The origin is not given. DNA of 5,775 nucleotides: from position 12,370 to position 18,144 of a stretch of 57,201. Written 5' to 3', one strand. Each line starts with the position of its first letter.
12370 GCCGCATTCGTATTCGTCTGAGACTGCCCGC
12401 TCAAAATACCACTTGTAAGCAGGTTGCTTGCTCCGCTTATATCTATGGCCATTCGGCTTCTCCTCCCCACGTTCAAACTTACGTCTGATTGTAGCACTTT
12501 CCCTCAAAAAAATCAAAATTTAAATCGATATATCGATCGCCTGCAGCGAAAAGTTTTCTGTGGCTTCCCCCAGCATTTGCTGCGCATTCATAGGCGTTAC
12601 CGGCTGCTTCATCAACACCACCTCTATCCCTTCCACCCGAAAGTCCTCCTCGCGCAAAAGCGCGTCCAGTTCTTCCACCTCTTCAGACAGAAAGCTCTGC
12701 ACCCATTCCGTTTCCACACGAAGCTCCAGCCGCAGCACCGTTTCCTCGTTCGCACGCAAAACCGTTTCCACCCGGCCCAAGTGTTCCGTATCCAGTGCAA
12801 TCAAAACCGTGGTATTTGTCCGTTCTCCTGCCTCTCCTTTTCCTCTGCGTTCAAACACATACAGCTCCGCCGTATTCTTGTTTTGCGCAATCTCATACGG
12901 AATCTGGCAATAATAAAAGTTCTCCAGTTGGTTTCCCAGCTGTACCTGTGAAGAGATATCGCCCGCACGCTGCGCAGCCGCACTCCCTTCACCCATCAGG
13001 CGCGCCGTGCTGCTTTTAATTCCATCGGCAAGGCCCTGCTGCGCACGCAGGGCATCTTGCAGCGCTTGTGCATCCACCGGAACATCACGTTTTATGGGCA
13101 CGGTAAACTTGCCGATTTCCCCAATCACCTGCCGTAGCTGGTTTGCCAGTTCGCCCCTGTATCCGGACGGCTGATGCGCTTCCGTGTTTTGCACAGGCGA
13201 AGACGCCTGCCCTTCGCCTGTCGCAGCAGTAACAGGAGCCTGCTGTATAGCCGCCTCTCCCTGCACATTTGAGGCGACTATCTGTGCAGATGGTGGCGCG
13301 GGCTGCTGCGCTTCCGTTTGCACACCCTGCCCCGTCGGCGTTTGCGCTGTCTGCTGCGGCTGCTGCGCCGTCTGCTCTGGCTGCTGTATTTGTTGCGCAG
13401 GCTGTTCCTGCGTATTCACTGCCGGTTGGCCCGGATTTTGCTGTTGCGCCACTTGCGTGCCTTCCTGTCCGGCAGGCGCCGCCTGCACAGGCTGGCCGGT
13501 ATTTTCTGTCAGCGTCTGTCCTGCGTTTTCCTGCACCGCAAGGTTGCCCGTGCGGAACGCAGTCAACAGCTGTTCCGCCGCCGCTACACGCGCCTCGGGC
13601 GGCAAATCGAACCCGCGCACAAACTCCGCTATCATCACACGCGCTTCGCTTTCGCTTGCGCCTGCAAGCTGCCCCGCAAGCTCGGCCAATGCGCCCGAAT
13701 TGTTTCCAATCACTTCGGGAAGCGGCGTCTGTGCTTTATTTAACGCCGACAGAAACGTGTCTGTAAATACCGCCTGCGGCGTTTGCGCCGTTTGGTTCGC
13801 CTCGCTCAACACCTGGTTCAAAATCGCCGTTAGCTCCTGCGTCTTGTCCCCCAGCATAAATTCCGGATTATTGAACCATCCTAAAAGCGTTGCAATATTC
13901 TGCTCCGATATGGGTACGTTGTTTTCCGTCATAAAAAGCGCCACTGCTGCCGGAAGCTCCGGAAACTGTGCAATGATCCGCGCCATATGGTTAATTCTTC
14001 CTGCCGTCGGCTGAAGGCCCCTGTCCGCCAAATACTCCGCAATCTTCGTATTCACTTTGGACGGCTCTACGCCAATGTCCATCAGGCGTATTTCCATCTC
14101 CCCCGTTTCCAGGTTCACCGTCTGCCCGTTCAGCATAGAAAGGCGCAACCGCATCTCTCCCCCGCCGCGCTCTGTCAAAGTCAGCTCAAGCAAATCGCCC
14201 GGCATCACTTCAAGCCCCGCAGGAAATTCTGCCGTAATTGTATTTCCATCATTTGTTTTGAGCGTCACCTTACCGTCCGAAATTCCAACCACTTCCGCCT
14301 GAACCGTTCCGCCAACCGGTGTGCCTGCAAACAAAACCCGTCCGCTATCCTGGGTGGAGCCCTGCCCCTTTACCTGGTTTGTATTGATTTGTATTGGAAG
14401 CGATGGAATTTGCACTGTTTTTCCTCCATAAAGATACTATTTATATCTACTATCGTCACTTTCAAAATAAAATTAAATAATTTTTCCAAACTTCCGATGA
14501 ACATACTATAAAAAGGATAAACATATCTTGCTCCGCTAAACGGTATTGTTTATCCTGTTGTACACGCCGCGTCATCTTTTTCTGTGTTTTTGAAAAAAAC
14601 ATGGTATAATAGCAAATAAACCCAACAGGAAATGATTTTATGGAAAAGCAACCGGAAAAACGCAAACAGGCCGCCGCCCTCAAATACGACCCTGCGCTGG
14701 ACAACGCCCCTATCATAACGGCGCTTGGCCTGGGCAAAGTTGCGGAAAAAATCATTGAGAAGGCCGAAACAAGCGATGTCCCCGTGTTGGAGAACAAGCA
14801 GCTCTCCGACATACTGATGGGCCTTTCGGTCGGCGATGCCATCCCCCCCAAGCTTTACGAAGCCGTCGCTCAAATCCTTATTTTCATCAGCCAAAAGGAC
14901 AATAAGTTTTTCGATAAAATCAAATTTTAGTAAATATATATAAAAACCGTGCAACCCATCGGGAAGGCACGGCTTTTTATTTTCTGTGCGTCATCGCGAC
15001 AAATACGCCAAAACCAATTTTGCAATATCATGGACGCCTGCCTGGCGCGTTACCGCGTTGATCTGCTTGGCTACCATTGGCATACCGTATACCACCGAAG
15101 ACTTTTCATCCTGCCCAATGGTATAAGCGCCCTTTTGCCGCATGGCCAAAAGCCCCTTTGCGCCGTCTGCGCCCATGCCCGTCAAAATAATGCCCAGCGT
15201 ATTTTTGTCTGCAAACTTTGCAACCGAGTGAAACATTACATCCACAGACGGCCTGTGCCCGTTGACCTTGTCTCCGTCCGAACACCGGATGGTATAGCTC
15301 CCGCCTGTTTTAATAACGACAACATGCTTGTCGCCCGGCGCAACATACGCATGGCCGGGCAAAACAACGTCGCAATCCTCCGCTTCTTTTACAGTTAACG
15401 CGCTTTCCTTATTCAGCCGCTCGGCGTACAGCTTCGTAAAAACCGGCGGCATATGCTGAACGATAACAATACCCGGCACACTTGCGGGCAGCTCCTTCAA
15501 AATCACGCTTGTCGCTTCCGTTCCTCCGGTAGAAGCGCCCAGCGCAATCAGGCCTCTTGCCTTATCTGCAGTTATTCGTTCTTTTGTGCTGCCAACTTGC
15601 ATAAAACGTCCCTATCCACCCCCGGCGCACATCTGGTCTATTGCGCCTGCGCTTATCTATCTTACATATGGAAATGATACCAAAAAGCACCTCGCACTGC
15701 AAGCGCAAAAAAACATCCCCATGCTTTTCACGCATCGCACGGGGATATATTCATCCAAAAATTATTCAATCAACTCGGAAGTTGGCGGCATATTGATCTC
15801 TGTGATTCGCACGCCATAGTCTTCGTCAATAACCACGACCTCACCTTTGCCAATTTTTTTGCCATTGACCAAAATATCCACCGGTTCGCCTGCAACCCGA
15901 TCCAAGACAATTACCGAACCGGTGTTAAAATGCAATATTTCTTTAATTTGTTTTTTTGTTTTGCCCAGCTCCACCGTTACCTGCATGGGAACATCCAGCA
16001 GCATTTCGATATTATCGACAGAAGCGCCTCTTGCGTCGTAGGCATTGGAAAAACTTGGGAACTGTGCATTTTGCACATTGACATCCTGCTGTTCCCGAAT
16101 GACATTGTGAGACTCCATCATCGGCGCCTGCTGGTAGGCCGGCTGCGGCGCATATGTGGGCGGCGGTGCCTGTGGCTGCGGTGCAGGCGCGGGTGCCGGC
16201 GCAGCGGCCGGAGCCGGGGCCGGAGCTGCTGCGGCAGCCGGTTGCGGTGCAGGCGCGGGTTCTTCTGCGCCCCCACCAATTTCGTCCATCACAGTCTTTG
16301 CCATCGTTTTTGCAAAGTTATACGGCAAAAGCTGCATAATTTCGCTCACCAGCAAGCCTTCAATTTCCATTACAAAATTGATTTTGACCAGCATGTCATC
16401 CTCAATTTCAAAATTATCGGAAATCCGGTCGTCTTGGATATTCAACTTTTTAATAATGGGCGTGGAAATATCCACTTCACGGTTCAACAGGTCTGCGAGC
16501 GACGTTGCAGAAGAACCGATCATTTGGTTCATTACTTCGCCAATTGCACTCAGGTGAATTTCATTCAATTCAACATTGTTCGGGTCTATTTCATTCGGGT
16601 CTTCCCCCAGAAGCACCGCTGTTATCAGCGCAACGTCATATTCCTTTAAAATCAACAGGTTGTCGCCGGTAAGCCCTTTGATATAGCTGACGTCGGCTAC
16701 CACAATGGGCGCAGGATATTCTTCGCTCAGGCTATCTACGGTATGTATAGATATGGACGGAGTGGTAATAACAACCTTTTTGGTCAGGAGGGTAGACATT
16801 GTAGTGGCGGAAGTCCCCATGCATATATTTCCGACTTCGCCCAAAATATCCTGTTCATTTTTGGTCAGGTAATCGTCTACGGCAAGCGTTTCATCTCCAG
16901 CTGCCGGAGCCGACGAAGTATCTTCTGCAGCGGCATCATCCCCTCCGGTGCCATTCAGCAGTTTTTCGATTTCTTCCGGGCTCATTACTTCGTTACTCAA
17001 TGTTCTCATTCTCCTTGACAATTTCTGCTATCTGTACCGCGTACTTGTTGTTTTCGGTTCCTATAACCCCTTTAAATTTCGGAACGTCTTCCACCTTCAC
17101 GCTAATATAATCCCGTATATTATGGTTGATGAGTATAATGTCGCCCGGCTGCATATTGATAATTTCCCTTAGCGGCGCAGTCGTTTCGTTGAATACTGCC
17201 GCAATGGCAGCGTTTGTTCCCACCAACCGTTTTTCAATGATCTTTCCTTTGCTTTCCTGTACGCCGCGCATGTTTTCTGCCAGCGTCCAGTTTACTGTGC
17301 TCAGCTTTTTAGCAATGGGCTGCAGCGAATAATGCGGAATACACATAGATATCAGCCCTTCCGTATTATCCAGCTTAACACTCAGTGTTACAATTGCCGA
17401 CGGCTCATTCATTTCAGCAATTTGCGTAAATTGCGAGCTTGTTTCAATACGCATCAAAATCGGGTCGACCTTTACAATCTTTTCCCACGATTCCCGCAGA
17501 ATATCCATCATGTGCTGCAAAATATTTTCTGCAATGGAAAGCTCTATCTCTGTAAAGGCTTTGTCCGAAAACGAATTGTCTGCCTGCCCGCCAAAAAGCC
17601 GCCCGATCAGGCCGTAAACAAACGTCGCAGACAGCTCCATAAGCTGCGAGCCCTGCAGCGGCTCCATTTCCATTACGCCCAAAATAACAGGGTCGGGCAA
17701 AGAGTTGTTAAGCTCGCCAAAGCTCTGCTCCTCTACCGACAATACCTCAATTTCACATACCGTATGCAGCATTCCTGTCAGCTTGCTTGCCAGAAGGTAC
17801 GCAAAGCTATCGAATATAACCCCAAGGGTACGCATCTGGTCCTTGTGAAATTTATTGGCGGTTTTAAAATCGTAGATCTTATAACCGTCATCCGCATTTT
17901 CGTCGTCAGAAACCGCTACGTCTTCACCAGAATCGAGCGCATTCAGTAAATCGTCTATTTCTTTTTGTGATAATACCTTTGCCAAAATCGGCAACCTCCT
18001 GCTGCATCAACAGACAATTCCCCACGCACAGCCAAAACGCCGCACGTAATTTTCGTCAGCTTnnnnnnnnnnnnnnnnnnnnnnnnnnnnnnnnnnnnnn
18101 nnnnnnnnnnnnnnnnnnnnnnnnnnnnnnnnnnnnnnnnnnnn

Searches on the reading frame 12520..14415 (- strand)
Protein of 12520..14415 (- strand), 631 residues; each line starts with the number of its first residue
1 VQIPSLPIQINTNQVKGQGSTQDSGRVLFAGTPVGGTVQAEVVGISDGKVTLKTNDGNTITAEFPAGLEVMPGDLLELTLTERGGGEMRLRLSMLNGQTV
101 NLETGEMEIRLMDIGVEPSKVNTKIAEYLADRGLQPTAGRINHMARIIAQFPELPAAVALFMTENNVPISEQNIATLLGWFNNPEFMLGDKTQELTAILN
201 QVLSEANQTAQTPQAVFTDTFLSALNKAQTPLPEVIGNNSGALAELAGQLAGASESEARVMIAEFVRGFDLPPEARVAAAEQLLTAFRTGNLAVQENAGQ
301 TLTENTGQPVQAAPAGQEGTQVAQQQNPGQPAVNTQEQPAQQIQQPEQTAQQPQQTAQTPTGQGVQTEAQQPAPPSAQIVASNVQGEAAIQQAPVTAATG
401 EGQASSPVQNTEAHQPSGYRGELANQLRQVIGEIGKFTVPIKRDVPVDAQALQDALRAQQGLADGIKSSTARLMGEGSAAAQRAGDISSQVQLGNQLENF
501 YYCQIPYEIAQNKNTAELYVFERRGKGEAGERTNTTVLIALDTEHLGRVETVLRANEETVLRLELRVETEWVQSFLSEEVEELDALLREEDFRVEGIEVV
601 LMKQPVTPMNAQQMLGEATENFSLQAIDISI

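Call 32: search_protein_families(library=pfam, max_evalue=0.00001, proteins=[window:12520-14415:-])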
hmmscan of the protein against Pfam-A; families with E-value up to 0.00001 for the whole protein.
window:12520-14415:- (631 aa): 1 family
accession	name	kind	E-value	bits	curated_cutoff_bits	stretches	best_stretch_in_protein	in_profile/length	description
PF02120.21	Flg_hook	-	1.9e-06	28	29.8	1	532-601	10-78/85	Flagellar hook-length control protein FliK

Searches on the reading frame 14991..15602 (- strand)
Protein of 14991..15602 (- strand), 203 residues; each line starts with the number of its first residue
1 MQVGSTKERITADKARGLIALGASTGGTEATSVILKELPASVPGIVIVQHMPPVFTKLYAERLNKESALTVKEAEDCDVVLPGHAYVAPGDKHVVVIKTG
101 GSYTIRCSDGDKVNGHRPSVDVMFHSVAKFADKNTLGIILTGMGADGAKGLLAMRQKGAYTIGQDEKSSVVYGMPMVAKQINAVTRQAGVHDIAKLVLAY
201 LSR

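Call 32: search_protein_families(library=pfam, max_evalue=0.00001, proteins=[window:14991-15602:-])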
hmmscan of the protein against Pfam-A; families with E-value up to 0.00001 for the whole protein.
window:14991-15602:- (203 aa): 1 family
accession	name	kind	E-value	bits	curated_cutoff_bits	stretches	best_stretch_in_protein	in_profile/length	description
PF01339.22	CheB_methylest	-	4.2e-61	206.1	24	1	19-196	1-173/174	CheB methylesterase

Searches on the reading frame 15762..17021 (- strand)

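Call 32: search_protein_families(library=pfam, max_evalue=0.00001, proteins=[window:15762-17021:-])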
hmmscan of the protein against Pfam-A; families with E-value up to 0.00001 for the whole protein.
window:15762-17021:- (419 aa): 2 families
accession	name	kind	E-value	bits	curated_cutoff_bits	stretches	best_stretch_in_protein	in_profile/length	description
PF04509.17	CheC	-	2.9e-25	88.3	22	2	155-190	1-36/38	CheC-like family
PF01052.25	FliMN_C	-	1.6e-23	82.8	23.8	1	340-409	2-71/73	Type III flagellar switch regulator (C-ring) FliN C-term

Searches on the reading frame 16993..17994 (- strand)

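Call 32: search_protein_families(library=pfam, max_evalue=0.00001, proteins=[window:16993-17994:-])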
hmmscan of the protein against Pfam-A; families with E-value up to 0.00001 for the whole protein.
window:16993-17994:- (333 aa): 2 families
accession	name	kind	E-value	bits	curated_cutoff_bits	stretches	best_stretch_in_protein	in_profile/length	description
PF02154.20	FliM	-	7e-52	176.6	27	1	41-231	1-192/192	Flagellar motor switch protein FliM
PF01052.25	FliMN_C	-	1.4e-18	67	23.8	1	260-326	6-72/73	Type III flagellar switch regulator (C-ring) FliN C-term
